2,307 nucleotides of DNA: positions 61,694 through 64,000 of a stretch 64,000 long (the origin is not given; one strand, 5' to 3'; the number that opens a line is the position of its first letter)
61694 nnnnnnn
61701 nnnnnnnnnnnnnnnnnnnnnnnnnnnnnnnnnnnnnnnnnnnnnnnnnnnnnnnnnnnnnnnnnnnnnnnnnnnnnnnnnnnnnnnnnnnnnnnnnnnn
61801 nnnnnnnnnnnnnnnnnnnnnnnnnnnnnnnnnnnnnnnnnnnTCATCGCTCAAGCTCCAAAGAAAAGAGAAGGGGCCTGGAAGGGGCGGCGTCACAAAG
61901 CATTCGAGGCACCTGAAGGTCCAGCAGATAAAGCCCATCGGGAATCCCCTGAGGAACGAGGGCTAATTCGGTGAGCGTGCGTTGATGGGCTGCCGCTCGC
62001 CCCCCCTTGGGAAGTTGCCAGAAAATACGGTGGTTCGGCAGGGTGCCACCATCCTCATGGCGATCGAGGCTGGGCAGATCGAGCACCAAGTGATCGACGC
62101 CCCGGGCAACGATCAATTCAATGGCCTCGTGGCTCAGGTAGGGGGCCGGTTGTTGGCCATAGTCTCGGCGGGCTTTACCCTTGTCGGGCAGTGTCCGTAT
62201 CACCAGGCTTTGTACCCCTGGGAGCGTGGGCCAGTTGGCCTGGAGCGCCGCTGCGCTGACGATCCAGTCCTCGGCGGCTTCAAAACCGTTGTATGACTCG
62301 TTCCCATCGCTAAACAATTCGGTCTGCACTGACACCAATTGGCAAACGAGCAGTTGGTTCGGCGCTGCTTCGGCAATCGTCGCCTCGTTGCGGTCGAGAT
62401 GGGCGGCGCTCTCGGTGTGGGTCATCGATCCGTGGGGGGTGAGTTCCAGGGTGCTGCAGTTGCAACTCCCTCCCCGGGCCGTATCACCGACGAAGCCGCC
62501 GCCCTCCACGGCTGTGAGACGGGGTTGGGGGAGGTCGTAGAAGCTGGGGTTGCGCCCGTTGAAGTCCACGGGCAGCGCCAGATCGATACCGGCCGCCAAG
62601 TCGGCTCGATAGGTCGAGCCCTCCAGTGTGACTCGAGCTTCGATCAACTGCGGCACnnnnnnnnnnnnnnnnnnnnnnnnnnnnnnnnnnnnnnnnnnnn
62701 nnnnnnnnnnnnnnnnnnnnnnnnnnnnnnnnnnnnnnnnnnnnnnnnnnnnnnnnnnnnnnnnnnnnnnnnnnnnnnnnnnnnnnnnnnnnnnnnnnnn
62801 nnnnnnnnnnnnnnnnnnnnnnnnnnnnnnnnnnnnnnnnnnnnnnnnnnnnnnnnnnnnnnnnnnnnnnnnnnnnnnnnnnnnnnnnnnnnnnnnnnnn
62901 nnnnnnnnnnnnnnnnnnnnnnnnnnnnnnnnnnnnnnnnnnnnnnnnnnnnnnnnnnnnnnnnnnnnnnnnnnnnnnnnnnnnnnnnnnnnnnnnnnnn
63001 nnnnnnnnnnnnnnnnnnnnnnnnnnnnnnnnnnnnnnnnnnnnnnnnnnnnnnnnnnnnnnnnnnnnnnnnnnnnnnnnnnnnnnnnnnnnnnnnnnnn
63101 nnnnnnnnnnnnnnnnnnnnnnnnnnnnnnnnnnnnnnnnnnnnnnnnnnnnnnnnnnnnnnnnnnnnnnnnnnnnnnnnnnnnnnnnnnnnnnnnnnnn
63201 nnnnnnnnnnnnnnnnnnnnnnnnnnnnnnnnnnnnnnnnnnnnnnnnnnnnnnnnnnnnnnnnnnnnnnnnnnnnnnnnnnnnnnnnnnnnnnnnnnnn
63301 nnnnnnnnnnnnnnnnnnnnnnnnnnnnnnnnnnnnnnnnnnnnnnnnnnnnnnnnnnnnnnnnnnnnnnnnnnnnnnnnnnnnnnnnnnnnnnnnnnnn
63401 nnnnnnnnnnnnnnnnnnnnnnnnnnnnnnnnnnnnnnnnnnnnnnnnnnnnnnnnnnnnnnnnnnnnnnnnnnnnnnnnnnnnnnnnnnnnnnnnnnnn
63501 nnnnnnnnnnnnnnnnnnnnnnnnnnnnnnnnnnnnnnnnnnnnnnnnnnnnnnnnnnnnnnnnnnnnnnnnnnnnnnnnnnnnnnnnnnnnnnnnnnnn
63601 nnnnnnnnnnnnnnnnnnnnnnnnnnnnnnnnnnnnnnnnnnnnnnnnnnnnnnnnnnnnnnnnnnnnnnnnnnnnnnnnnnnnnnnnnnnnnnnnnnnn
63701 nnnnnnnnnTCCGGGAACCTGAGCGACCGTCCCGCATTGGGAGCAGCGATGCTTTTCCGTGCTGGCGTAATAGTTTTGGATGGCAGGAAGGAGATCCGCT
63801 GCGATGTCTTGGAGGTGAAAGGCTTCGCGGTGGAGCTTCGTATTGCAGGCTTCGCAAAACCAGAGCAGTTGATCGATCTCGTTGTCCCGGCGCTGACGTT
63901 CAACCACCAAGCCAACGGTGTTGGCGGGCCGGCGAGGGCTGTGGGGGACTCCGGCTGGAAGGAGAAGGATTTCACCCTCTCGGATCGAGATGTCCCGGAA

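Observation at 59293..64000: Eukaryote-like kynurenine pathway operon (HAAO-ACMSD-KynB-KynU-KMO) carrying the ACMSD branch and lacking TDO in the window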

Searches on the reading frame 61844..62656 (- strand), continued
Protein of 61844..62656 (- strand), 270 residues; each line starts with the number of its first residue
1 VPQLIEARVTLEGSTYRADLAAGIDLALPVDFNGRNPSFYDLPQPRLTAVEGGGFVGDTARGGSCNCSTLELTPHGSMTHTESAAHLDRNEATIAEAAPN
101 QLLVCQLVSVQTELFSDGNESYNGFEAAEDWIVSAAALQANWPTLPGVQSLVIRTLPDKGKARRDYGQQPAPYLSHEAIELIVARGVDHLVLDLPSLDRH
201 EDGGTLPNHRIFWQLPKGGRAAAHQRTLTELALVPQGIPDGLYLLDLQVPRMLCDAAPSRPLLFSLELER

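Call 49: search_solved_structures(query=L006:7217-7660:+, max_evalue=0.00001)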
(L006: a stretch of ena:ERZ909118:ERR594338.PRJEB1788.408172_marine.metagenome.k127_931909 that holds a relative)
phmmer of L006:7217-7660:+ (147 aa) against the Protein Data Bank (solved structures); distinct sequences matched with E-value up to 0.00001: 37.
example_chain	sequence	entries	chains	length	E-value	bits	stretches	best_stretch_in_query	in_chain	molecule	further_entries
6izh_A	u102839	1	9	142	1.3e-37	132.2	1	16-141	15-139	2-aminomuconate deaminase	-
2csl_A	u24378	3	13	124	8e-20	74.4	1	15-141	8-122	protein translation initiation inhibitor | translation initiation inhibitor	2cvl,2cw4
1jd1_A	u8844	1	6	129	2.1e-14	56.8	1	6-140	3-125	HYPOTHETICAL 13.9 KDA PROTEIN IN FCY2-PET117 INTERGENIC REGION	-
5yu2_A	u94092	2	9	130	3.8e-14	56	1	17-140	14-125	Translation initiation inhibitor homologue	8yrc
2dyy_A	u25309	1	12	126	5.7e-14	55.5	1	14-141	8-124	UPF0076 protein PH0854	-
8v8r_A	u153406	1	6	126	1e-13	54.7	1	16-140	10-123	Enamine/imine deaminase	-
2b33_A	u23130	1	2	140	4.3e-13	52.6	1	16-144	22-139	protein synthesis inhibitor, putative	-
3l7q_A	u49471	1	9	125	1.5e-12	50.9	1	16-141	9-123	Putative translation initiation inhibitor, aldR regulator-like protein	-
5hp7_A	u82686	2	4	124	2.6e-12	50.1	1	16-141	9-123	Reactive Intermediate Deaminase A, chloroplastic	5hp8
2uyj_A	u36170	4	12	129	5.8e-12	48.9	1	17-141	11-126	PROTEIN TDCF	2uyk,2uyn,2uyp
3r0p_A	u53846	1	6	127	1.4e-11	47.7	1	8-132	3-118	L-PSP putative endoribonuclease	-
1xrg_A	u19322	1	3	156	2.7e-11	46.8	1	17-141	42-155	Putative translation initiation inhibitor, yjgF family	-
1x25_A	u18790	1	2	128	5.5e-11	45.8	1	14-135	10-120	Hypothetical UPF0076 protein ST0811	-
5y6u_A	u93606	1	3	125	6.7e-11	45.5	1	56-141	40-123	YabJ protein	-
1qd9_A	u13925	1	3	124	7.2e-11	45.4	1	56-141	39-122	PURINE REGULATORY PROTEIN YABJ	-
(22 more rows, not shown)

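Call 55: search_solved_structures(query=A2, max_evalue=1, show_alignments=4)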
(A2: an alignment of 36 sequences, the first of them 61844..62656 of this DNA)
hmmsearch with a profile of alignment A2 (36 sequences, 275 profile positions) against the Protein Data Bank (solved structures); distinct sequences matched with E-value up to 1: 5.
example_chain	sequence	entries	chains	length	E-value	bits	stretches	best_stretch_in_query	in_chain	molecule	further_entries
4cz1_A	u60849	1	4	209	4e-06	29.5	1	138-216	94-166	KYNURENINE FORMAMIDASE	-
4co9_A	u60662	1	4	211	4.2e-06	29.4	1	138-216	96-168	KYNURENINE FORMAMIDASE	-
8j07_j4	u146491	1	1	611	0.19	14.1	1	44-159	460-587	Cilia- and flagella-associated protein 100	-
4cob_A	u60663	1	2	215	0.31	13.4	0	177-212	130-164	KYNURENINE FORMAMIDASE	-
2rcv_A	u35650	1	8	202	0.89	11.9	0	177-218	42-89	Superoxide dismutase [Mn]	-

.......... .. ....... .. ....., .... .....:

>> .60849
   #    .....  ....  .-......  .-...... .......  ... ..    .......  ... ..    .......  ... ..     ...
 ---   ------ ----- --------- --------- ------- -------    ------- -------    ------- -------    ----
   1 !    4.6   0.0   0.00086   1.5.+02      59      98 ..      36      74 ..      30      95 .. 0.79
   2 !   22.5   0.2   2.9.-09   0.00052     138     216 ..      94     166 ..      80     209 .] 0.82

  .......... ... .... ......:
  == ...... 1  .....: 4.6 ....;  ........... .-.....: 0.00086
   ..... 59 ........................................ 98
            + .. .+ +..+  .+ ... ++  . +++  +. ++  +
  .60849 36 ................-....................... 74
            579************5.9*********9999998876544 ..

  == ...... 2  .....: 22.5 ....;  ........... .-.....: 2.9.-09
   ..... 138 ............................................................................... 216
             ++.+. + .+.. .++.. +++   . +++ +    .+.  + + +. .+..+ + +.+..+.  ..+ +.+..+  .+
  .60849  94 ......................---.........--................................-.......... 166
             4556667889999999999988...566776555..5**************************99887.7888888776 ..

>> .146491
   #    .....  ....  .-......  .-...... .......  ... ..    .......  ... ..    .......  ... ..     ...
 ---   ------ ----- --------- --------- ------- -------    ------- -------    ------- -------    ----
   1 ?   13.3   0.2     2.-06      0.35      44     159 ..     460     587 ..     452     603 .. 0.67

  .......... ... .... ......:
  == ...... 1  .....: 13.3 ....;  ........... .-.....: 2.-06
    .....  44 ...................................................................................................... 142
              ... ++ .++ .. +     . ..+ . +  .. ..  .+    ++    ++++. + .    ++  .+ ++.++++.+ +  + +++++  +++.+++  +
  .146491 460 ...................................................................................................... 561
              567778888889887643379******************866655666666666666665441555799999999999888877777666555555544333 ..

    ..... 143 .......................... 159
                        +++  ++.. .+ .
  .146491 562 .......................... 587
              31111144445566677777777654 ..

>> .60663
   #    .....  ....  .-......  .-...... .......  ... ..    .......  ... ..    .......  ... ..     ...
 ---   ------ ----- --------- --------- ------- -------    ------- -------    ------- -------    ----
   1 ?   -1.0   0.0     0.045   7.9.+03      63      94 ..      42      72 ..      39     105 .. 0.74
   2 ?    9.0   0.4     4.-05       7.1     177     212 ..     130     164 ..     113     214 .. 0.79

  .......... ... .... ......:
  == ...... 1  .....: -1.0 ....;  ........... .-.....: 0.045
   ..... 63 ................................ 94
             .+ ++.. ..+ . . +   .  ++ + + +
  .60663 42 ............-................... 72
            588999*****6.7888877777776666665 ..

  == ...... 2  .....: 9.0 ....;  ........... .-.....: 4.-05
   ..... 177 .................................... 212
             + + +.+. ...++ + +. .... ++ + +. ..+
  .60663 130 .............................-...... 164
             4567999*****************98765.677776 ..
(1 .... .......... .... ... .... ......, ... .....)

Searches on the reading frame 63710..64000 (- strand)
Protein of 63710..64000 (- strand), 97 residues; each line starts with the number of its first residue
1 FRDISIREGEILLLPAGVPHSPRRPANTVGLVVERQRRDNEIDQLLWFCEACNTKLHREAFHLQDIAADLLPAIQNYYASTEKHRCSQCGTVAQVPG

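Call 5: search_protein_families(library=ncbifam, proteins=[window:63710-64000:-])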
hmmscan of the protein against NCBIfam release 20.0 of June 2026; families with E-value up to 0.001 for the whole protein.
seq(97 aa): 2 families
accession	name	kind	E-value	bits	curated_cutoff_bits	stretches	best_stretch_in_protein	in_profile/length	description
NF009763.0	PRK13264.1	equivalog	2.2e-35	122.2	220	1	2-94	77-169/178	3-hydroxyanthranilate 3,4-dioxygenase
TIGR03037.1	anthran_nbaC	equivalog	1.4e-33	116.2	145.95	1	2-91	70-159/159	3-hydroxyanthranilate 3,4-dioxygenase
